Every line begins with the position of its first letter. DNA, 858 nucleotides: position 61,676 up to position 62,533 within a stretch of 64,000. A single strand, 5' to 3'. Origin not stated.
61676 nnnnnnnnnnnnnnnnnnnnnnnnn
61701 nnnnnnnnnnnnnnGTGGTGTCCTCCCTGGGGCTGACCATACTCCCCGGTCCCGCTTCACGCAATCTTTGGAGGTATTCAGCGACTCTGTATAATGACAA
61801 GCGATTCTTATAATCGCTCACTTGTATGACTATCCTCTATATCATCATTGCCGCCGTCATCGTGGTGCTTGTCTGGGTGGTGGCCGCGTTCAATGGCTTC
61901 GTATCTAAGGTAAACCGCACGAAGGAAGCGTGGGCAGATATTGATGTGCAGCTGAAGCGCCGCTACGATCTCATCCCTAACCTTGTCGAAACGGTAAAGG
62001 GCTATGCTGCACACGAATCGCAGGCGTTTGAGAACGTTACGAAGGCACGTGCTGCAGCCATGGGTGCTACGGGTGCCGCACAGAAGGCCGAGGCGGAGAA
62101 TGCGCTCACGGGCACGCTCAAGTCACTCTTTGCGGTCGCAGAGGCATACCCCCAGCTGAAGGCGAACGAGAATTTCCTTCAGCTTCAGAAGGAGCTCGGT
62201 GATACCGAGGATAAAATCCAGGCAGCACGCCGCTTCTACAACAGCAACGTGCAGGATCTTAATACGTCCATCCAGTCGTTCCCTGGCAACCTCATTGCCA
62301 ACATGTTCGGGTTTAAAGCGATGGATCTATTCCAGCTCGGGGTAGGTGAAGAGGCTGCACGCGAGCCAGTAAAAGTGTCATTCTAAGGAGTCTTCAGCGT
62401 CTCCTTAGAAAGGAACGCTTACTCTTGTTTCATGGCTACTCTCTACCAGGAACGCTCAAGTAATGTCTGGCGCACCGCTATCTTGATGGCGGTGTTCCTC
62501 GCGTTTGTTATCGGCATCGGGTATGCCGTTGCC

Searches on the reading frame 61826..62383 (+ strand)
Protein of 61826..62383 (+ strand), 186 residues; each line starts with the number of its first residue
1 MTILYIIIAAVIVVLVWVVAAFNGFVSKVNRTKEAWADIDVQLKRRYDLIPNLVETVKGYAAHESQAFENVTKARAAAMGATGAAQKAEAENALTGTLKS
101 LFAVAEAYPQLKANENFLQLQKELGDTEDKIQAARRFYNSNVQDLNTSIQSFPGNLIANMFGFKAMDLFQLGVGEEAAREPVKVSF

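Call 18: find_related_loci(query=window:61826-62383:+, collection=metagenome_contigs, flank=3500)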
Query window:61826-62383:+ (186 aa) in metagenome_contigs; peptide patterns used: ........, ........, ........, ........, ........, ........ (x = any residue, [..] = any of these).
600 stretches matched a pattern (row limit reached: there are more); 565 encode a relative of the query (tblastn E <= 1e-3); the best 80 are kept; 80 distinct loci.
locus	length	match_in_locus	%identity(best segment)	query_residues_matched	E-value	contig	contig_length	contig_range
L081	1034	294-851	74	1-186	5e-99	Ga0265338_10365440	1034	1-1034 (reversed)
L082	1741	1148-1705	72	1-186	5e-95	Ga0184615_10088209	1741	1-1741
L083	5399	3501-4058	73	1-186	5e-89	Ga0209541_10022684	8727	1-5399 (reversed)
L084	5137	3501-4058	69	1-186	5e-89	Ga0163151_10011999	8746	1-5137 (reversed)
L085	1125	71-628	69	1-186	5e-96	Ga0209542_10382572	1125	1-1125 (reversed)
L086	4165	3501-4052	70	1-186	2e-88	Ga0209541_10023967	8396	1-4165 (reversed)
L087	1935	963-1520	70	1-186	8e-92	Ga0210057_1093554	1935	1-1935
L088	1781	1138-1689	69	1-186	1e-91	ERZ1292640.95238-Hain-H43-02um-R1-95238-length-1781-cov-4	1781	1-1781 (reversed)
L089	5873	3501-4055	70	2-186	4e-87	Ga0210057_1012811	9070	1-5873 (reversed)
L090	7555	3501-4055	71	1-186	1e-86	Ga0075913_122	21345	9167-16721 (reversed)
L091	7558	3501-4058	69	1-186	2e-86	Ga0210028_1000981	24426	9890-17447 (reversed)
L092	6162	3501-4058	68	1-186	3e-86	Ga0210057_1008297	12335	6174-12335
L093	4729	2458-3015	70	1-186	2e-85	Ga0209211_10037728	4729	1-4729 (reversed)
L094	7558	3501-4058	65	1-186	2e-85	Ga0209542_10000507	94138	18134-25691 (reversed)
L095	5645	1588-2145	70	1-186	2e-85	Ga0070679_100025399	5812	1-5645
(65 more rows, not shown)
